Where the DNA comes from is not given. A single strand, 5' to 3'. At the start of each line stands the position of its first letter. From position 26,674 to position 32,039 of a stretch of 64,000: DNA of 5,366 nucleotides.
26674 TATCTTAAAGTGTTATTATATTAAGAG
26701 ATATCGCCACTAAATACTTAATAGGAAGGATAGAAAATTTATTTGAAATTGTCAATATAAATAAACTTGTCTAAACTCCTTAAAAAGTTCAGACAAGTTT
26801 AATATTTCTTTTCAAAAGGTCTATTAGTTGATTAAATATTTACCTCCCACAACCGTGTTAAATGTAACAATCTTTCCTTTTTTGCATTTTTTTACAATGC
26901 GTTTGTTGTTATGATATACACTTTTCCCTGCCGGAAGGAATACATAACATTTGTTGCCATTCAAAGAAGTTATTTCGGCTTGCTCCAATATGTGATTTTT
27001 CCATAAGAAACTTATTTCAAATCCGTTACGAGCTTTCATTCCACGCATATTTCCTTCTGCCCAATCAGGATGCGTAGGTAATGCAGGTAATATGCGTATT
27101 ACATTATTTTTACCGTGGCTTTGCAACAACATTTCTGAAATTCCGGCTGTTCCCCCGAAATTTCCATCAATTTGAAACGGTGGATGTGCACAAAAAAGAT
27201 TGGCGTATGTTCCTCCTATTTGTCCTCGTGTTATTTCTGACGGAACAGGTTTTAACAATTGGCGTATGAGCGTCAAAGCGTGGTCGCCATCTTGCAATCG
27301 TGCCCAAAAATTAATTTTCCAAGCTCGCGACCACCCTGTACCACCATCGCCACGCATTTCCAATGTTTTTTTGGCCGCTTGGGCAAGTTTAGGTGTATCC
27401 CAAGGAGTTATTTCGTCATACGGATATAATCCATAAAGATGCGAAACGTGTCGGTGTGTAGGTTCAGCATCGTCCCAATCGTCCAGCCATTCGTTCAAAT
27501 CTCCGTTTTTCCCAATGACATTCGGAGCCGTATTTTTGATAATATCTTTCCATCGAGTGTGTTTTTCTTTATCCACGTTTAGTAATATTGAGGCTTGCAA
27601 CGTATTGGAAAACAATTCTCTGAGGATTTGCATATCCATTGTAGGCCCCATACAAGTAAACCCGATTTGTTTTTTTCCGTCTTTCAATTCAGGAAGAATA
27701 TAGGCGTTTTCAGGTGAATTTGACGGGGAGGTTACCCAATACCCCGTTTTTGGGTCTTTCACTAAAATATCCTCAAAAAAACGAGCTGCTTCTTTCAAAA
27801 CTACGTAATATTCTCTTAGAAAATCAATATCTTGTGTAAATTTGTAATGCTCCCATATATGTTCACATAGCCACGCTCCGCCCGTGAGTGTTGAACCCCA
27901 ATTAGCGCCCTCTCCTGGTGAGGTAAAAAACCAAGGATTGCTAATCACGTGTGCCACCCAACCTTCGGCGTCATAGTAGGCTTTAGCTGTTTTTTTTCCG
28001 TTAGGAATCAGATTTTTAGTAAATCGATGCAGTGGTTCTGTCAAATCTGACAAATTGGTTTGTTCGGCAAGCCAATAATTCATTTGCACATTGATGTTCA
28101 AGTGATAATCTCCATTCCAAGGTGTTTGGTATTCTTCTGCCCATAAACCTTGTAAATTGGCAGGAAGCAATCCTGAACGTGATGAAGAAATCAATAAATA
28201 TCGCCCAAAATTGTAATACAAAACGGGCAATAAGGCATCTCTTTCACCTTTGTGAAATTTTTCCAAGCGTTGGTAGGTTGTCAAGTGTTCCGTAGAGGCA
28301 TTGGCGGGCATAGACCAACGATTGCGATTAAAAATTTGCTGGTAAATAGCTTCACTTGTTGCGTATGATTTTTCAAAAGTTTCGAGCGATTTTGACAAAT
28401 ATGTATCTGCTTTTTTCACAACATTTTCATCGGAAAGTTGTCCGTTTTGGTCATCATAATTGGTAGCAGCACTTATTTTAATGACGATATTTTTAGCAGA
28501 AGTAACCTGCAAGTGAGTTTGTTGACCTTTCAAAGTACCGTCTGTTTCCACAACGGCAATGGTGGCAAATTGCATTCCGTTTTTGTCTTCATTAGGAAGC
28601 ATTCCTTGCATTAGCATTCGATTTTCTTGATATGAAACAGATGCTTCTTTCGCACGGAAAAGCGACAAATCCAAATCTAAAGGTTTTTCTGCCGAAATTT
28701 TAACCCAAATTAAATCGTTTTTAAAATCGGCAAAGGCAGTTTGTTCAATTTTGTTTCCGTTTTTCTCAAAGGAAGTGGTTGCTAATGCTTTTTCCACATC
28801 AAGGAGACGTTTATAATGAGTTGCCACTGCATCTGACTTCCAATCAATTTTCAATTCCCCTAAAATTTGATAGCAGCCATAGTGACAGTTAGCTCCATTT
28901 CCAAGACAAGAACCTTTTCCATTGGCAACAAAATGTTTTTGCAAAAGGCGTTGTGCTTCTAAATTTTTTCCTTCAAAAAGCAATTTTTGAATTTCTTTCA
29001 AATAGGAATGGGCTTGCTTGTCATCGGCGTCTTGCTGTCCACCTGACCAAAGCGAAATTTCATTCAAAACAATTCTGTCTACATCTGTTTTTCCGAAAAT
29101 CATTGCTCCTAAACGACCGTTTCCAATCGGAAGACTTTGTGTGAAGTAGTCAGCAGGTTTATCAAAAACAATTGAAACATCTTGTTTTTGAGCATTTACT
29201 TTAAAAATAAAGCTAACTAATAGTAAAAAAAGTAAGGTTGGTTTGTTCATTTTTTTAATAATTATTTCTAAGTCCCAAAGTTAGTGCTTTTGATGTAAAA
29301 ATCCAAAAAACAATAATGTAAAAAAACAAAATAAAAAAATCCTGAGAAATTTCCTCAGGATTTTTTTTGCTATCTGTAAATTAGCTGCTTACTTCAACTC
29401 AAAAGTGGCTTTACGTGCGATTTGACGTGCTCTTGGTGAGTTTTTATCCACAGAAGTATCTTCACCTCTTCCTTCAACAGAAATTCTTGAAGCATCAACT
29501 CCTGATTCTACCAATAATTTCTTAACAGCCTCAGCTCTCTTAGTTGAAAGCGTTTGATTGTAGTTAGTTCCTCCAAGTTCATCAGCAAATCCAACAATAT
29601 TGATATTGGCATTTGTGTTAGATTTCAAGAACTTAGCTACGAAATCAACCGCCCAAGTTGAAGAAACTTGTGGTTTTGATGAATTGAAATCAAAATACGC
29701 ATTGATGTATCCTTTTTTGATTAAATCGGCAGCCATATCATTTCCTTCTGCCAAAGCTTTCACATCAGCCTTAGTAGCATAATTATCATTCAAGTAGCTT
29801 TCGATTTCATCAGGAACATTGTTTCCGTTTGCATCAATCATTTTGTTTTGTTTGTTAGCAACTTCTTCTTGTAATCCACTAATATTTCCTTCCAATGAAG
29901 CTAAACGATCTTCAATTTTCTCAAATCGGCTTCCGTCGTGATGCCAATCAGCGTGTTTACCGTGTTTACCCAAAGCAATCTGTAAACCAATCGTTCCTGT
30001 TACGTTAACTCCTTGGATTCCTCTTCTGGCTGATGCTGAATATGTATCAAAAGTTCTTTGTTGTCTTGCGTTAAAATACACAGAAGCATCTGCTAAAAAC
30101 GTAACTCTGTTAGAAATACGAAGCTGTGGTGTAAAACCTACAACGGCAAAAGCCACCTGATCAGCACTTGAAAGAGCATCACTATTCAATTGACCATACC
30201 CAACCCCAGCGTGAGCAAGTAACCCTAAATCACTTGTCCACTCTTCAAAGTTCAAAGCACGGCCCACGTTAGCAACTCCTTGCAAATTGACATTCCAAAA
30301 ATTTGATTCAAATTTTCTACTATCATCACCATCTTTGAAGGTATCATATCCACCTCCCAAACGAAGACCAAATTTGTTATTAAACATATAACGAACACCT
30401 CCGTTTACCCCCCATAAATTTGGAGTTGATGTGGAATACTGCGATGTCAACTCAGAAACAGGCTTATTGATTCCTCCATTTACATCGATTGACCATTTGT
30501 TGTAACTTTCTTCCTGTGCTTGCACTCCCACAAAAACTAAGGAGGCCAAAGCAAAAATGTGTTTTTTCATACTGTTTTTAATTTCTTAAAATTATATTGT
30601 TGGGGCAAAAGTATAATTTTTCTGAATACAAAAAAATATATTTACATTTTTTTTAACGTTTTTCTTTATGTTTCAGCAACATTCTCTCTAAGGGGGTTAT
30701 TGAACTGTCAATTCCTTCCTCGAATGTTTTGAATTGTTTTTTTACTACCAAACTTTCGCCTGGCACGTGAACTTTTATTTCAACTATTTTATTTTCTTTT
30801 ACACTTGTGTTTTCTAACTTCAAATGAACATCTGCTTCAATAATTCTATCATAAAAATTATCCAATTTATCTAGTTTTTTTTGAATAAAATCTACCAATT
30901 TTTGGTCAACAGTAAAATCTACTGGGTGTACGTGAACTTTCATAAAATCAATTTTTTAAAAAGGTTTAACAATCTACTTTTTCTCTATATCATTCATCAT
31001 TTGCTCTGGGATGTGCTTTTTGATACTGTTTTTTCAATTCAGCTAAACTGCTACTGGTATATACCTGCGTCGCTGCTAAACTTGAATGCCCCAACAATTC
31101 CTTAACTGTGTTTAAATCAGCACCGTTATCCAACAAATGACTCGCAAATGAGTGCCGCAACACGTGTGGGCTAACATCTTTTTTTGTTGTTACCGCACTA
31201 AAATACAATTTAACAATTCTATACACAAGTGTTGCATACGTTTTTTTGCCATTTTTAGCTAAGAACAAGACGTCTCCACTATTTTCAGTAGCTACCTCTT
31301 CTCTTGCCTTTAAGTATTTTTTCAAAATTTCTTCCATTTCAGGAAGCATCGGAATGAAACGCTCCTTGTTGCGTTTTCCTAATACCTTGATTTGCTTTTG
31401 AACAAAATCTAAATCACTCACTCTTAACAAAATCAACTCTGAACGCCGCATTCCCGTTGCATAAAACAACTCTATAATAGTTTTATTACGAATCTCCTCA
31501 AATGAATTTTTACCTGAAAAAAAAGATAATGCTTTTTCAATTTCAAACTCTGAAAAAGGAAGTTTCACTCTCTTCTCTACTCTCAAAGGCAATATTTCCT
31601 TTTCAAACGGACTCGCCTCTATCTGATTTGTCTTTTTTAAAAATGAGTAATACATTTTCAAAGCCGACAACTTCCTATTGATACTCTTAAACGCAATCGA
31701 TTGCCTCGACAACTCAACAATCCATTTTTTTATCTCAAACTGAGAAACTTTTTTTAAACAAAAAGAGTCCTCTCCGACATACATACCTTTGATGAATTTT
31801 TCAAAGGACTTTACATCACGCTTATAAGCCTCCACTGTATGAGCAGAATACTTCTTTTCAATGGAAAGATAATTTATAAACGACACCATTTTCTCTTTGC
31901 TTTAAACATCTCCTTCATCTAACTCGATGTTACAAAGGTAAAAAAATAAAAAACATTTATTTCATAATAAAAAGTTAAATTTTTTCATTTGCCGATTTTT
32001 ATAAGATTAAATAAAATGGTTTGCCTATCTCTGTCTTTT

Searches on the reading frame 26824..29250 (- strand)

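Call 12: search_protein_families(library=pfam, proteins=[window:26824-29250:-], max_evalue=0.001)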
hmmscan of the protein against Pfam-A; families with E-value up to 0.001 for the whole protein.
window:26824-29250:- (808 aa): 3 families
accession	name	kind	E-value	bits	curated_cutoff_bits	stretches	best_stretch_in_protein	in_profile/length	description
PF22124.2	Glyco_hydro_95_cat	-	2.2e-170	567.4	27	1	293-708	3-408/408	Glycosyl hydrolase family 95 catalytic domain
PF14498.12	Glyco_hyd_65N_2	-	7.8e-61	206.5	27.7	1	28-267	2-233/234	Glycosyl hydrolase family 65, N-terminal domain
PF21307.2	Glyco_hydro_95_C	-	2.2e-21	76.6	27.6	1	710-807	1-94/94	Glycoside hydrolase family 95, C-terminal domain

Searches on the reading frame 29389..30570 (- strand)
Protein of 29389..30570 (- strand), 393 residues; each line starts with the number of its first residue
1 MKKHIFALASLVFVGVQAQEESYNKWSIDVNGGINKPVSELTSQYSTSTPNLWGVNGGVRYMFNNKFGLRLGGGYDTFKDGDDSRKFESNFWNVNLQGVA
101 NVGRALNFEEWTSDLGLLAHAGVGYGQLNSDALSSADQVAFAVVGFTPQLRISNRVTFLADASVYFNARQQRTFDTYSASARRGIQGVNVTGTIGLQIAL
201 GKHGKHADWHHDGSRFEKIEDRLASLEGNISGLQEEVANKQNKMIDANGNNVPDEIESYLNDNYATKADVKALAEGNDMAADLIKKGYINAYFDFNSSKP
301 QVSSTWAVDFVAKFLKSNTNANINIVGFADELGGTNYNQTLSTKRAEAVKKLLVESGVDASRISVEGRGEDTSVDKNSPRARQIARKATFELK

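Call 12: search_protein_families(library=pfam, proteins=[window:29389-30570:-], max_evalue=0.001)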
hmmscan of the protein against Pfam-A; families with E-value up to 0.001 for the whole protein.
window:29389-30570:- (393 aa): 2 families
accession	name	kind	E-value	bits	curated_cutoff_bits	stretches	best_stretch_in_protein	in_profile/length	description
PF00691.25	OmpA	-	7.6e-21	74.7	27.2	1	292-383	1-94/98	OmpA family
PF13505.12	OMP_b-brl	-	5e-06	27.2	28.7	1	6-137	1-126/175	Outer membrane protein beta-barrel domain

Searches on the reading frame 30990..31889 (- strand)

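Call 12: search_protein_families(library=pfam, proteins=[window:30990-31889:-], max_evalue=0.001)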
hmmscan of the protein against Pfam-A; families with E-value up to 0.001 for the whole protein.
window:30990-31889:- (299 aa): 3 families
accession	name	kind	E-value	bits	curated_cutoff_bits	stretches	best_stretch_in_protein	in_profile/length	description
PF00589.27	Phage_integrase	-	1.5e-39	135.9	27.1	1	115-281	6-169/172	Phage integrase family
PF02899.23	Phage_int_SAM_1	-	2.6e-17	63.3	22.3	1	3-86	3-81/83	Phage integrase, N-terminal SAM-like domain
PF13495.12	Phage_int_SAM_4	-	5.1e-05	24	27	1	6-87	7-81/85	Phage integrase, N-terminal SAM-like domain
